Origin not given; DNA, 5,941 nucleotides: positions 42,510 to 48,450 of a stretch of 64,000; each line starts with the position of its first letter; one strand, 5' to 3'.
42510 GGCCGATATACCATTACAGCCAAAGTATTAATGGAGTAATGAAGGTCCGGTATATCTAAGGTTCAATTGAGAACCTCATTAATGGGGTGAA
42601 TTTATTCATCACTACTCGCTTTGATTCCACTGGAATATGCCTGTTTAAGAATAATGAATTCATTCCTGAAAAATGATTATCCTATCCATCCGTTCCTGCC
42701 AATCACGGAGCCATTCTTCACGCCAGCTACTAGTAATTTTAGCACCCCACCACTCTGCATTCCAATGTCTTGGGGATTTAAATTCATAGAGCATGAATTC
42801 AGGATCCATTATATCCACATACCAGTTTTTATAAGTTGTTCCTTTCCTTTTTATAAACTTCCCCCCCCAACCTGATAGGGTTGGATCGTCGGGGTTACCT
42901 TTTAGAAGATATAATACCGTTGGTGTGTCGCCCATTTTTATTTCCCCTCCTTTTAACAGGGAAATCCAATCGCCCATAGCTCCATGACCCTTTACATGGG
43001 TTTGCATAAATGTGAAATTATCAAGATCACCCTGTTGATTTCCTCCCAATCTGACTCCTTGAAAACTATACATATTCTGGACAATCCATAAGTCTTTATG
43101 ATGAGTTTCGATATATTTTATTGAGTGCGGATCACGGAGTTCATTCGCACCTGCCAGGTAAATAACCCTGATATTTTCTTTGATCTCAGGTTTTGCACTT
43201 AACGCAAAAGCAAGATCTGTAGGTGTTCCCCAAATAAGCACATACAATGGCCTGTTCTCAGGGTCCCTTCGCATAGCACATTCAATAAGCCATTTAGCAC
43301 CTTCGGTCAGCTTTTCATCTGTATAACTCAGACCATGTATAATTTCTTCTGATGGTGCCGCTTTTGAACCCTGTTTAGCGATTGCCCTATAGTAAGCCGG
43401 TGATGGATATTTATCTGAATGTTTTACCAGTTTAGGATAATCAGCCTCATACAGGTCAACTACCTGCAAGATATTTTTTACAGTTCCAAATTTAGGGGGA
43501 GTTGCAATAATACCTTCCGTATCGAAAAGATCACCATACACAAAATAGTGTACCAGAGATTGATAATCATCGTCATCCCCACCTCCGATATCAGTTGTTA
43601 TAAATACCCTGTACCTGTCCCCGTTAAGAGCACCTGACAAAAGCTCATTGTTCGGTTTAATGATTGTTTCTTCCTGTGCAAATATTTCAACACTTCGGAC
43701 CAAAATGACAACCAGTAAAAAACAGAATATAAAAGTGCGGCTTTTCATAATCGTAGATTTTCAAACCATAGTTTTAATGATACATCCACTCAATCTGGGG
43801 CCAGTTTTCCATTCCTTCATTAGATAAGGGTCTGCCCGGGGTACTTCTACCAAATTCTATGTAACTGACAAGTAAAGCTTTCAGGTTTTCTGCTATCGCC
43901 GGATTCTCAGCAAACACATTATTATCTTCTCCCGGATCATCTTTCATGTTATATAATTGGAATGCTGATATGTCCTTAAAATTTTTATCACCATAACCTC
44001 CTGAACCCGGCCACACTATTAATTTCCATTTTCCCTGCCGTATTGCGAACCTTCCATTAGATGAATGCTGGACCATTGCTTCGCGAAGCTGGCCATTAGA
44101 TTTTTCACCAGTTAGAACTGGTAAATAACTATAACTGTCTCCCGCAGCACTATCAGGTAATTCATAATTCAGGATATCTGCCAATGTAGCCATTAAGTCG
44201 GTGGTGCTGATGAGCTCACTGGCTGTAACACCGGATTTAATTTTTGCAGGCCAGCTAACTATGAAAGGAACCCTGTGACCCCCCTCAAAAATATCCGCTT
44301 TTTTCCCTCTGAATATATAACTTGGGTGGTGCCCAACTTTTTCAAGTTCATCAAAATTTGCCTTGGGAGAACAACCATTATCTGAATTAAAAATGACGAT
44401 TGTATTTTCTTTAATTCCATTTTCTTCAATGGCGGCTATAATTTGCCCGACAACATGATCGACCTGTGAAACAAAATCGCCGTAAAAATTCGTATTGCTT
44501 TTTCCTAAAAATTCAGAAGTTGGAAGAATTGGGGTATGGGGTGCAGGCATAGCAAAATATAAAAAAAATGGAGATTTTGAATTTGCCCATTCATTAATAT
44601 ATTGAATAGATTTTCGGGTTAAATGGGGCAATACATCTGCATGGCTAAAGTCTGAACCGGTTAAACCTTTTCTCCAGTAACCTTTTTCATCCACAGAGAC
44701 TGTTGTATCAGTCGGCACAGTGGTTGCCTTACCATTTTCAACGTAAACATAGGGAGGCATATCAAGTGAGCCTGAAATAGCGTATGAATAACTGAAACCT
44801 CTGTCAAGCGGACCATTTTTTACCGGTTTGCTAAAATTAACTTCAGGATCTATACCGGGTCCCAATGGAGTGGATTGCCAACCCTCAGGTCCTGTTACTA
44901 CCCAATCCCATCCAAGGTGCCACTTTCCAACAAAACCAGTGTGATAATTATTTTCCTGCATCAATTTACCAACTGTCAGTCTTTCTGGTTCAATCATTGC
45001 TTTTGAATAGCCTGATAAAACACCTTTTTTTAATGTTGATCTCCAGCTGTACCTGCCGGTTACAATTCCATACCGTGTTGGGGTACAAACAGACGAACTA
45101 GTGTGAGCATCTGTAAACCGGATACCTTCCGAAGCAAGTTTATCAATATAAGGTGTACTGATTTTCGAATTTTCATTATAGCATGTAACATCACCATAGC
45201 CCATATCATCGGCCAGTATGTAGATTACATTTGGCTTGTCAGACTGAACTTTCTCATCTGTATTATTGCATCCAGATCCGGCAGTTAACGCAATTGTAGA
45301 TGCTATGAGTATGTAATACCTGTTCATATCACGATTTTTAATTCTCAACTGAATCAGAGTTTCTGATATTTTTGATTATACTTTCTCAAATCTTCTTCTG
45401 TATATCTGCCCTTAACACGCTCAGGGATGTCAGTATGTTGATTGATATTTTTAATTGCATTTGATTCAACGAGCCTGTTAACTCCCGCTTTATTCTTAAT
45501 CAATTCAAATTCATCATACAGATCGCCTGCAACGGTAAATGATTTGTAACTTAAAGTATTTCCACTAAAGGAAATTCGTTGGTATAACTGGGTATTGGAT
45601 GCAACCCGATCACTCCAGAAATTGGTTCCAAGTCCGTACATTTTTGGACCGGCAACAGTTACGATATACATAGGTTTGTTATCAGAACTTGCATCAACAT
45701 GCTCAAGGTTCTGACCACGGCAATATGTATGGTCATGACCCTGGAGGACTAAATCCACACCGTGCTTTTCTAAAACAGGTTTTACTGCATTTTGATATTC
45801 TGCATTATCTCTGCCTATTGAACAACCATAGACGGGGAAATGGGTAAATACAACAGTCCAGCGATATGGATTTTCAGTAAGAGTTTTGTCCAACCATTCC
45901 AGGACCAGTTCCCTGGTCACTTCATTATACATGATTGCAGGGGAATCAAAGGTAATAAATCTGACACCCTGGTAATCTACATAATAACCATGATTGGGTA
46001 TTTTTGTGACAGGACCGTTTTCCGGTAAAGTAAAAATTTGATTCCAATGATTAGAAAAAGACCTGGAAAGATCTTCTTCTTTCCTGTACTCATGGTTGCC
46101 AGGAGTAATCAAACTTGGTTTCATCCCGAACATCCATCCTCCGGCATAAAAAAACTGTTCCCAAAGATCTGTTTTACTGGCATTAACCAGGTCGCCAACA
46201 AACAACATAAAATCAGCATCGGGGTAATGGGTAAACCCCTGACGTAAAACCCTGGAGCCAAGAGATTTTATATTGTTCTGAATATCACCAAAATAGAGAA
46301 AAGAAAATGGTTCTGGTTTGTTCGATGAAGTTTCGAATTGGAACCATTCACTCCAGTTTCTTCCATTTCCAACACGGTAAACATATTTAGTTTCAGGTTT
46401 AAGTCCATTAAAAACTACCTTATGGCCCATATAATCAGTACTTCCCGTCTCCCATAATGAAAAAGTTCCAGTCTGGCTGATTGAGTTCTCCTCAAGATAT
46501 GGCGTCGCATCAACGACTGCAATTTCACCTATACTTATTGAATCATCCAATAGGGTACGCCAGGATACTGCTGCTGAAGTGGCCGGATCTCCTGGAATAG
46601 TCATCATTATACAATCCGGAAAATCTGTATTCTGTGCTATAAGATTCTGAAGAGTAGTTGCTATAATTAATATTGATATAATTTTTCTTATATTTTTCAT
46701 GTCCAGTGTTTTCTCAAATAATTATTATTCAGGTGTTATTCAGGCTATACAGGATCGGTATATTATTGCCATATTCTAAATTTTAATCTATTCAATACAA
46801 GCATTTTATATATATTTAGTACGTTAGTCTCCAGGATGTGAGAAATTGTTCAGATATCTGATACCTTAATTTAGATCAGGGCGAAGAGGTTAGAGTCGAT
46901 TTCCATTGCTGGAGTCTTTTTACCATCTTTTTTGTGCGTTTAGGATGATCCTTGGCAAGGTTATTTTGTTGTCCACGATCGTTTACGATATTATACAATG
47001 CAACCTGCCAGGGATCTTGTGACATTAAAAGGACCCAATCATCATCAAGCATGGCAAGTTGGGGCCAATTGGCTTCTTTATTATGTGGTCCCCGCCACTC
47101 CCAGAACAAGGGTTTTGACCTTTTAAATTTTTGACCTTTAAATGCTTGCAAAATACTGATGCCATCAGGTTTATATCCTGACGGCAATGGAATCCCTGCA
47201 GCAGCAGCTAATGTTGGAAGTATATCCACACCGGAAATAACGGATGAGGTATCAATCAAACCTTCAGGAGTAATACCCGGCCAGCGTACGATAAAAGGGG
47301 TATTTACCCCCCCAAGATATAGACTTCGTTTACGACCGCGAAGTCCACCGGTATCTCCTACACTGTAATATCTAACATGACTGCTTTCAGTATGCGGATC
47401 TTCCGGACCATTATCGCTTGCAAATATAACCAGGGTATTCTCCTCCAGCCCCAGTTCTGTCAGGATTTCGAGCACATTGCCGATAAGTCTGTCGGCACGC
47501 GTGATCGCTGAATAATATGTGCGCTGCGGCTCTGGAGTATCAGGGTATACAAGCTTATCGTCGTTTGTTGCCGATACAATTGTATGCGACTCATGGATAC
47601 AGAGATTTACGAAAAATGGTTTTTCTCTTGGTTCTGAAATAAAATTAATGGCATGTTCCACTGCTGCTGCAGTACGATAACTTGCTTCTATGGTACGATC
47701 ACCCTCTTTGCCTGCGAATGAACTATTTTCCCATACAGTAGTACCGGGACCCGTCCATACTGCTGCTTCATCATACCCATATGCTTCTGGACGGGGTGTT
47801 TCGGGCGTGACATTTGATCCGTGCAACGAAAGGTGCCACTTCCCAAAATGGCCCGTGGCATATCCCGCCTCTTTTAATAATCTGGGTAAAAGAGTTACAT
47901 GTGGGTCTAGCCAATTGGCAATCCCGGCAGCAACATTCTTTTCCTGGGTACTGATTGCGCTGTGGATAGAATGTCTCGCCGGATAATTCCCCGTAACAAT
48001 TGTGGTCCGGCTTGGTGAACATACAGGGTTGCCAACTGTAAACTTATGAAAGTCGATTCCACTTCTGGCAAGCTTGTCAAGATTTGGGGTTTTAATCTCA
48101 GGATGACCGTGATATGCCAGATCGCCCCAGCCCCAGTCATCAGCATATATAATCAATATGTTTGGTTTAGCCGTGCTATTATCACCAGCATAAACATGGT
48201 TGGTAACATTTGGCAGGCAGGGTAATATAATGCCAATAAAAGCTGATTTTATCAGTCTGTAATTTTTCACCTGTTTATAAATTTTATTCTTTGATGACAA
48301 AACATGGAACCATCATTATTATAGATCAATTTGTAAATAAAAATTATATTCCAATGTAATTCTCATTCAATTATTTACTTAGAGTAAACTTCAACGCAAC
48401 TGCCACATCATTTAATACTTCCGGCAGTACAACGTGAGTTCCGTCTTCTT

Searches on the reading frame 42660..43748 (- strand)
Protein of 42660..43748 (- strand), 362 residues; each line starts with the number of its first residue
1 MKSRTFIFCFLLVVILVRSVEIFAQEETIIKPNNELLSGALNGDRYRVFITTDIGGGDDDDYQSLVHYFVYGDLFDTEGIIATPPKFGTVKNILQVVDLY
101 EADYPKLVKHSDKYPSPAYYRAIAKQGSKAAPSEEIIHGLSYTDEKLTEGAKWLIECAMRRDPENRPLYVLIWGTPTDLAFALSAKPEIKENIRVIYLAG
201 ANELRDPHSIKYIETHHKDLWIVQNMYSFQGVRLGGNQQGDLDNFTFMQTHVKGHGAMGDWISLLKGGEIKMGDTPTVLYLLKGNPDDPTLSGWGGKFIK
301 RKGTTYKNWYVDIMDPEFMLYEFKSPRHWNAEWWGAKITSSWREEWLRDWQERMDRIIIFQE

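Call 12: search_protein_families(library=pfam, proteins=[window:42660-43748:-], max_evalue=0.00001)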
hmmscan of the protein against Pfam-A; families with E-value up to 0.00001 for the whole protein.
window:42660-43748:- (362 aa): 1 family
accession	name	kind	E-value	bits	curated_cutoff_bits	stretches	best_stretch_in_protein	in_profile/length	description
PF07632.16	Sde182_NH-like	-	1e-43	150.2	26.8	1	47-298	1-268/268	Cellulose-binding Sde182, nucleoside hydrolase-like domain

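Call 67: search_protein_families(library=ncbifam, proteins=[window:42660-43748:-], max_evalue=0.00001)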
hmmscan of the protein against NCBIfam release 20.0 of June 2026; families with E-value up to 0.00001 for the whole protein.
window:42660-43748:- (362 aa): 0 families

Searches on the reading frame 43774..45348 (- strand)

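Call 12: search_protein_families(library=pfam, proteins=[window:43774-45348:-], max_evalue=0.00001)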
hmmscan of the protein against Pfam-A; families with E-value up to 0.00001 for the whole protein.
window:43774-45348:- (524 aa): 3 families
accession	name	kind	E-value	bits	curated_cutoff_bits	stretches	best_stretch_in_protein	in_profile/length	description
PF00884.28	Sulfatase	-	3.9e-50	171.3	25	1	39-394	1-300/301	Sulfatase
PF16347.10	SGSH_C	-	1.9e-13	51.3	29.3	1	353-489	11-144/154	N-sulphoglucosamine sulphohydrolase, C-terminal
PF01663.27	Phosphodiest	-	2.7e-06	27.7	23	0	291-337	186-228/342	Type I phosphodiesterase / nucleotide pyrophosphatase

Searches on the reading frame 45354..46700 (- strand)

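Call 12: search_protein_families(library=pfam, proteins=[window:45354-46700:-], max_evalue=0.00001)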
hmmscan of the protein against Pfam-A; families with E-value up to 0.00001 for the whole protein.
window:45354-46700:- (448 aa): 2 families
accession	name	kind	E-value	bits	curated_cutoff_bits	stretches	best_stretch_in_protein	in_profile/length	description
PF00149.33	Metallophos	-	1.2e-18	68.6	21.5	1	134-326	3-191/191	Calcineurin-like phosphoesterase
PF16656.11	Pur_ac_phosph_N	-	3.8e-16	59.9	30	1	28-124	1-93/93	Purple acid Phosphatase, N-terminal domain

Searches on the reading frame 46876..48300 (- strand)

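Call 12: search_protein_families(library=pfam, proteins=[window:46876-48300:-], max_evalue=0.00001)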
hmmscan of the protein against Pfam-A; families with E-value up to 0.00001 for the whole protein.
window:46876-48300:- (474 aa): 3 families
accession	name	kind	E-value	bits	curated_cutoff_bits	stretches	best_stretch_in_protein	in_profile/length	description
PF00884.28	Sulfatase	-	3.6e-50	171.4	25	1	46-370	1-301/301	Sulfatase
PF01663.27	Phosphodiest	-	2.6e-11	44.1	23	1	60-300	13-222/342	Type I phosphodiesterase / nucleotide pyrophosphatase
PF16347.10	SGSH_C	-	1.1e-08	35.8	29.3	1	324-465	8-150/154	N-sulphoglucosamine sulphohydrolase, C-terminal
